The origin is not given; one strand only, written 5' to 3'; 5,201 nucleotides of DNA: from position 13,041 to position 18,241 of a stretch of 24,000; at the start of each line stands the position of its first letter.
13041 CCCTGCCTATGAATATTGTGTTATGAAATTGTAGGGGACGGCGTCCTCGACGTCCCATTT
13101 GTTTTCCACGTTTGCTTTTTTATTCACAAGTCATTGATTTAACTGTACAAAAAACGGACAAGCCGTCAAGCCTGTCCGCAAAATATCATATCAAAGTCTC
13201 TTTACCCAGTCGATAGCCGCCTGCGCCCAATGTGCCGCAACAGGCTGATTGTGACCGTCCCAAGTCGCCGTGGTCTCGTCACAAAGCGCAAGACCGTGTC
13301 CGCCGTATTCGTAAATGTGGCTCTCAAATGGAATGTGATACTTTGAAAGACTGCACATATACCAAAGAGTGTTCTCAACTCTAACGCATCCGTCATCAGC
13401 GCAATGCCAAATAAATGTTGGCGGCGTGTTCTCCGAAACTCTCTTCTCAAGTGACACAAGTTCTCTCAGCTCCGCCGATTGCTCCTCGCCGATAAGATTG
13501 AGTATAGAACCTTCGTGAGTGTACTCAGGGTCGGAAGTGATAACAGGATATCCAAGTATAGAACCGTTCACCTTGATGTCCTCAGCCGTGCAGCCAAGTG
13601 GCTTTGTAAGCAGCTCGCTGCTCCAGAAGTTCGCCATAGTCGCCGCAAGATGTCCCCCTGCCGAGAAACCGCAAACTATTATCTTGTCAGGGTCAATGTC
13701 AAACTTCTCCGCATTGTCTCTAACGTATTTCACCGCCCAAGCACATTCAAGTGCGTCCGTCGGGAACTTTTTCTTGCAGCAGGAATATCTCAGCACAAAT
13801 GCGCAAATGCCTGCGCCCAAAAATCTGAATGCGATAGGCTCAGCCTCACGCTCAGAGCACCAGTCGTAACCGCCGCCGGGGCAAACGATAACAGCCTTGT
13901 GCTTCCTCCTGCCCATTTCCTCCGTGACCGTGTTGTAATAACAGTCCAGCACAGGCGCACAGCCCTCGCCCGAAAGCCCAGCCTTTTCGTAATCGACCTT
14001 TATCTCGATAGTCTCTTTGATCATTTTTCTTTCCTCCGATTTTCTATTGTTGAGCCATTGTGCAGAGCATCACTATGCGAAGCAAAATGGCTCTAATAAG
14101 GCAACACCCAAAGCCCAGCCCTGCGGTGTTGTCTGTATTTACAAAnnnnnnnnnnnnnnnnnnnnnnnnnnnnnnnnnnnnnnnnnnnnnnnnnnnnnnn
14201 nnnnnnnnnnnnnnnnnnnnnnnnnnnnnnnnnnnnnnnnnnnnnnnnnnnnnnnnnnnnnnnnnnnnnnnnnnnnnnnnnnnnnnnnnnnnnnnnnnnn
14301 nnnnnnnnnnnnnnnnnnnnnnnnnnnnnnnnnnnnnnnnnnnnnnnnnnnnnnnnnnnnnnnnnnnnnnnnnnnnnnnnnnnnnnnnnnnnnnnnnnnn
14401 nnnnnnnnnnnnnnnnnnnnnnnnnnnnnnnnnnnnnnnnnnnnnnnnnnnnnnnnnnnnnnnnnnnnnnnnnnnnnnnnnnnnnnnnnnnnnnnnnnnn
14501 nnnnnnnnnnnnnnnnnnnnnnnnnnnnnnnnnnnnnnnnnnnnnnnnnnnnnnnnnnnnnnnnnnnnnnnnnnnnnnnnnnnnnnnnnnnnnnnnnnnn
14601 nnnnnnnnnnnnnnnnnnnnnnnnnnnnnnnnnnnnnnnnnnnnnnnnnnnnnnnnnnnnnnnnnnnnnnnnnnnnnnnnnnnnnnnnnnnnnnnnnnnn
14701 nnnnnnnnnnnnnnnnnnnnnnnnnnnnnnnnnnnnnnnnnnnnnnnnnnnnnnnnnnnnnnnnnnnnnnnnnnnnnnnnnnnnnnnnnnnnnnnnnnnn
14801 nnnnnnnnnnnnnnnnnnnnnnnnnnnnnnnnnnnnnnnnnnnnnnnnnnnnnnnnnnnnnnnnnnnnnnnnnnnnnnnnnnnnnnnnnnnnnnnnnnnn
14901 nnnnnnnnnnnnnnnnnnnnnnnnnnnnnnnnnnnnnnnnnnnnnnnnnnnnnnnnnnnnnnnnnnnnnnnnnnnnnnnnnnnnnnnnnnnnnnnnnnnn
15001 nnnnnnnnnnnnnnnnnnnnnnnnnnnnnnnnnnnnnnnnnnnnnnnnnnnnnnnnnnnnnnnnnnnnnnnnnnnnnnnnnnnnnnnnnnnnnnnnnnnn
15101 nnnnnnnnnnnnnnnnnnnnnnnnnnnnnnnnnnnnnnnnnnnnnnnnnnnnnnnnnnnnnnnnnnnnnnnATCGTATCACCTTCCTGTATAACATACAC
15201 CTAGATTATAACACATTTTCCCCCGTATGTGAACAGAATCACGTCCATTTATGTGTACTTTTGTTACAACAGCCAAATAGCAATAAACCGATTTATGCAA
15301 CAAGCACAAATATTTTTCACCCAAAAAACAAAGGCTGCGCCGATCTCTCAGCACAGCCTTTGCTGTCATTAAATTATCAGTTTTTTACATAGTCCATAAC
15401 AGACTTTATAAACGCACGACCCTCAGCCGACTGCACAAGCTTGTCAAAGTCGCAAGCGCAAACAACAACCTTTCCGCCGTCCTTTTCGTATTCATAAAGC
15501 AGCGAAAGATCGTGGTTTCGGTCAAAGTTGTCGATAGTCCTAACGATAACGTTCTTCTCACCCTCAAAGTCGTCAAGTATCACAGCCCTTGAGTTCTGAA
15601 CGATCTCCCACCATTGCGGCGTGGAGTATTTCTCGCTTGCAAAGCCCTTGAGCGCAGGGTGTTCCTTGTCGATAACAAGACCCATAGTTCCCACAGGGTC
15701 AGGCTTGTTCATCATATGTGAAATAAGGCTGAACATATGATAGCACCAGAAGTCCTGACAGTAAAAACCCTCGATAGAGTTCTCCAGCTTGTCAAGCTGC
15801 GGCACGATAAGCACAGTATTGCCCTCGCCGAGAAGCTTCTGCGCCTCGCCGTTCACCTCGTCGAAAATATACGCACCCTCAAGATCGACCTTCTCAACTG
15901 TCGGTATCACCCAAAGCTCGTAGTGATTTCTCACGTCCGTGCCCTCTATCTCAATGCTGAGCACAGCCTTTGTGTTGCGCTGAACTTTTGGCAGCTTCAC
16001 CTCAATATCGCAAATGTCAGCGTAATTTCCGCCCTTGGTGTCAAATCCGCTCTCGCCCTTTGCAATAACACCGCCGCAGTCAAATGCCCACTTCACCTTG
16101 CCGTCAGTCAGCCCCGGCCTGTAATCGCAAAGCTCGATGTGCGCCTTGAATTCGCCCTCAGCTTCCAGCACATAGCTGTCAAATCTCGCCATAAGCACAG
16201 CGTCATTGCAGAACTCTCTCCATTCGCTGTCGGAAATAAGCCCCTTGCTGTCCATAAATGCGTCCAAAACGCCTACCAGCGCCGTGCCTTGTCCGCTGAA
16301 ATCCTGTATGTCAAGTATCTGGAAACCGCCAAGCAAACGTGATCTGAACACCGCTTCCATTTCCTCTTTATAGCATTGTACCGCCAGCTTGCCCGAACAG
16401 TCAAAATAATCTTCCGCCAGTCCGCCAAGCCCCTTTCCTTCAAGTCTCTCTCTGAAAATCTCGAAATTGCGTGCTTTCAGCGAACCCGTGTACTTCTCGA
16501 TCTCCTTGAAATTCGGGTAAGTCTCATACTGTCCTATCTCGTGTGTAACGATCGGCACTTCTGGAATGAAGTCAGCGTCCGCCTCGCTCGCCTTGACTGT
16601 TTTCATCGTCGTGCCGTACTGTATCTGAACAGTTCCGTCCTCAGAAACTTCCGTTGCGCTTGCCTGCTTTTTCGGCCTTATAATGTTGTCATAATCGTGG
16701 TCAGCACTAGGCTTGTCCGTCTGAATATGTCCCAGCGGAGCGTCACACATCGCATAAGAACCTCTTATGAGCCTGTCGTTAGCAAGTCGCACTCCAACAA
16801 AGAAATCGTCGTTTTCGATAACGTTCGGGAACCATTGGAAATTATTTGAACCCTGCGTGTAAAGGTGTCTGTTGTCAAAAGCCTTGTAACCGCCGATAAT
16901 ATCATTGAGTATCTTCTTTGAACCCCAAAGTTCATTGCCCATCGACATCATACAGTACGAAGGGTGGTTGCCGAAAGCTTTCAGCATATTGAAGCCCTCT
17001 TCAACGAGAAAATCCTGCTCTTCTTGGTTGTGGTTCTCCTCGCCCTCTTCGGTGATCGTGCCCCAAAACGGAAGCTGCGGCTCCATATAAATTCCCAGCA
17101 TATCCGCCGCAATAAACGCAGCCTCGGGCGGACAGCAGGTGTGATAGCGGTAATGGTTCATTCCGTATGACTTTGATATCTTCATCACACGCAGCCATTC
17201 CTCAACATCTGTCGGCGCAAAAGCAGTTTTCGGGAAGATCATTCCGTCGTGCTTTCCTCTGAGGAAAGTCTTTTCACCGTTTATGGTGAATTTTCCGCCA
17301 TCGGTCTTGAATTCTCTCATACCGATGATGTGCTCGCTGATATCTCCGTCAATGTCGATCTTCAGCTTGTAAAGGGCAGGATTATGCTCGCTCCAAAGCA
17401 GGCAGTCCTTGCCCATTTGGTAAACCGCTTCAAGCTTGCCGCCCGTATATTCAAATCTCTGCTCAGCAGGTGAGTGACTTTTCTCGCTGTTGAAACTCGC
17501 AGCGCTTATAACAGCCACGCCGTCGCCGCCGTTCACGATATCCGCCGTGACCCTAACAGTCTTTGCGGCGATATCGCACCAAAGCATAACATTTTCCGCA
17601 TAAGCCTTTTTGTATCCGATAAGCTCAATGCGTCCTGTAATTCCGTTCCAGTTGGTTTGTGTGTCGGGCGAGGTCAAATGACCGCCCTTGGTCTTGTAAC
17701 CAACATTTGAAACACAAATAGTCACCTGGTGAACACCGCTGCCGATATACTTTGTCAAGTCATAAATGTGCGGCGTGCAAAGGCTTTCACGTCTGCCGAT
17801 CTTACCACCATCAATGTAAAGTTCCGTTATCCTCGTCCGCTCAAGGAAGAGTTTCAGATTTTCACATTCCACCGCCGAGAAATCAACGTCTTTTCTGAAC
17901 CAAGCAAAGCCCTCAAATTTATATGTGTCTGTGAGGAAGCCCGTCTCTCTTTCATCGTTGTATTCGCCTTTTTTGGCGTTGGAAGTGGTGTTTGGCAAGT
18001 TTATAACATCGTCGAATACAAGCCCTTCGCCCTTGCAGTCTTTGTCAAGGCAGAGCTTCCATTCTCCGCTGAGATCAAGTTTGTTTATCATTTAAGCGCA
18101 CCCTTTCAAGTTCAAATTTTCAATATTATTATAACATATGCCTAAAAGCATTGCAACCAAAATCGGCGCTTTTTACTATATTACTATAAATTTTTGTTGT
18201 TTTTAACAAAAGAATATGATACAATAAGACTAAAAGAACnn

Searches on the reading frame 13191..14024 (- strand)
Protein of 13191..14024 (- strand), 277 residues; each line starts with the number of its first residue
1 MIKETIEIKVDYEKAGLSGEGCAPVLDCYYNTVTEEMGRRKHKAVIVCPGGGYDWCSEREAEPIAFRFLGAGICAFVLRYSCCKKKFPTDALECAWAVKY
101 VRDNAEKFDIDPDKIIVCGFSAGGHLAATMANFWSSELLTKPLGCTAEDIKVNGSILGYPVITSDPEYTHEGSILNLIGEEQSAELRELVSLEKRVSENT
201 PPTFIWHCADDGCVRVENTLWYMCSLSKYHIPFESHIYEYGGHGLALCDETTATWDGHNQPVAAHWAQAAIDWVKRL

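Call 39: search_protein_families(library=pfam, proteins=[window:13191-14024:-], max_evalue=0.1)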
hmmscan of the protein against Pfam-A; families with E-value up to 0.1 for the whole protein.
window:13191-14024:- (277 aa): 7 families
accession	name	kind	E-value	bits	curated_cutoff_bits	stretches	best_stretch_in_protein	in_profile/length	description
PF20434.5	BD-FAE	-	2.2e-20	73.5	26.8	1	37-218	8-207/215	BD-FAE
PF07859.19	Abhydrolase_3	-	4.7e-11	43.3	25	1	83-164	41-112/210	alpha/beta hydrolase fold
PF00326.27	Peptidase_S9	-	4.3e-07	30.1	22.6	2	100-133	51-84/213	Prolyl oligopeptidase family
PF12697.13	Abhydrolase_6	-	0.0012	20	26.3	1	45-142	1-85/217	Alpha/beta hydrolase family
PF00135.34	COesterase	-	0.0032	16.9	27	1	96-129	166-199/515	Carboxylesterase family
PF00561.26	Abhydrolase_1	-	0.0083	16.2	25.8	0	45-131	3-87/245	alpha/beta hydrolase fold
PF01738.24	DLH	-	0.011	15.7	21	0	106-131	89-115/217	Dienelactone hydrolase family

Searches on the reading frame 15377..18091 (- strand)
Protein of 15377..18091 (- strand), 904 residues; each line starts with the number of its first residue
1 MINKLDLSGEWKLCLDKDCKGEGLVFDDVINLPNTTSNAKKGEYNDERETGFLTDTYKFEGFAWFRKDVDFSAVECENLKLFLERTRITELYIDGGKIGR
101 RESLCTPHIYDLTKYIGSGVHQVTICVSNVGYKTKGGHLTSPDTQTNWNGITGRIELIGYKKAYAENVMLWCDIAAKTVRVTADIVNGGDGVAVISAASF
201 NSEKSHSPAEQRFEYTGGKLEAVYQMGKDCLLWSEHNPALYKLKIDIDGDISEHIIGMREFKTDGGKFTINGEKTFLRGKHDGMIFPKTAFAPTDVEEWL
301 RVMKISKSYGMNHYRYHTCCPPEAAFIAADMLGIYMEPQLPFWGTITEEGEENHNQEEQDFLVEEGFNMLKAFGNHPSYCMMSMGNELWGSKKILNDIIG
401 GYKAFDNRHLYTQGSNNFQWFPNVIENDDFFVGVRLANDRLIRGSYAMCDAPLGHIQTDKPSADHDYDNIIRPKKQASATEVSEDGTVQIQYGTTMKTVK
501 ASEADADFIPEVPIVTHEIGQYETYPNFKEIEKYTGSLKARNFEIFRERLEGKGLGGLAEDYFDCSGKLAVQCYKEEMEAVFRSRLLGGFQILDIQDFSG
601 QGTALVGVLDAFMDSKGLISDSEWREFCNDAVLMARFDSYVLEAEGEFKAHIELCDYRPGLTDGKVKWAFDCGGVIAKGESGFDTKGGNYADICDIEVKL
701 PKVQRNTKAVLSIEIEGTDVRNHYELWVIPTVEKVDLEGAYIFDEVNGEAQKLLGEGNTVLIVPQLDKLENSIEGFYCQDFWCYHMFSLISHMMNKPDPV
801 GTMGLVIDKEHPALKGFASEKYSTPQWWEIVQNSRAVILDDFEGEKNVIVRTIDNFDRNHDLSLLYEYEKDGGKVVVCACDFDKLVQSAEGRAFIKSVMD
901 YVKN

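Call 8: search_protein_families(library=pfam, proteins=[window:15377-18091:-], max_evalue=0.0001)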
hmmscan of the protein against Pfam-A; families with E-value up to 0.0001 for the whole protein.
window:15377-18091:- (904 aa): 1 family
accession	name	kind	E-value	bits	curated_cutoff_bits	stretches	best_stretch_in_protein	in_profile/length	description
PF02837.24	Glyco_hydro_2_N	-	5.7e-05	23.6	28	0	7-129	4-135/169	Glycosyl hydrolases family 2, sugar binding domain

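Call 59: search_protein_families(library=ncbifam, proteins=[window:15377-18091:-], max_evalue=0.01)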
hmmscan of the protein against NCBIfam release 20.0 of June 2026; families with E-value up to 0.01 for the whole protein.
window:15377-18091:- (904 aa): 7 families
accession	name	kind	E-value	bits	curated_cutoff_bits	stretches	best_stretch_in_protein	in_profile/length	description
NF049890.1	Bet1-4galacdseBT4151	equivalog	8.7e-185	616.4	1500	2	52-432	98-493/952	exo-beta-1,4-galactosidase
NF052611.1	beta_gal_Bga2A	equivalog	2.9e-14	52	999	1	91-396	145-466/1007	beta-galactosidase, LacZ type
NF041100.1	betagal_LacZ_Ttogales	equivalog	6.2e-10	37.4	2000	1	88-388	137-443/1090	beta-galactosidase LacZ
NF007538.0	PRK10150.1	equivalog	1.1e-07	30.6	544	1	5-344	13-363/607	beta-glucuronidase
NF007666.0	PRK10340.1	equivalog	6e-07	27.7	1284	1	90-388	140-450/1030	beta-galactosidase subunit alpha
NF041462.1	GalA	equivalog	6.8e-07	27.8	900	1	228-391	253-408/763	beta-galactosidase GalA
NF007074.0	PRK09525.1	subfamily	0.0052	14.6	1221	1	228-387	297-462/1027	beta-galactosidase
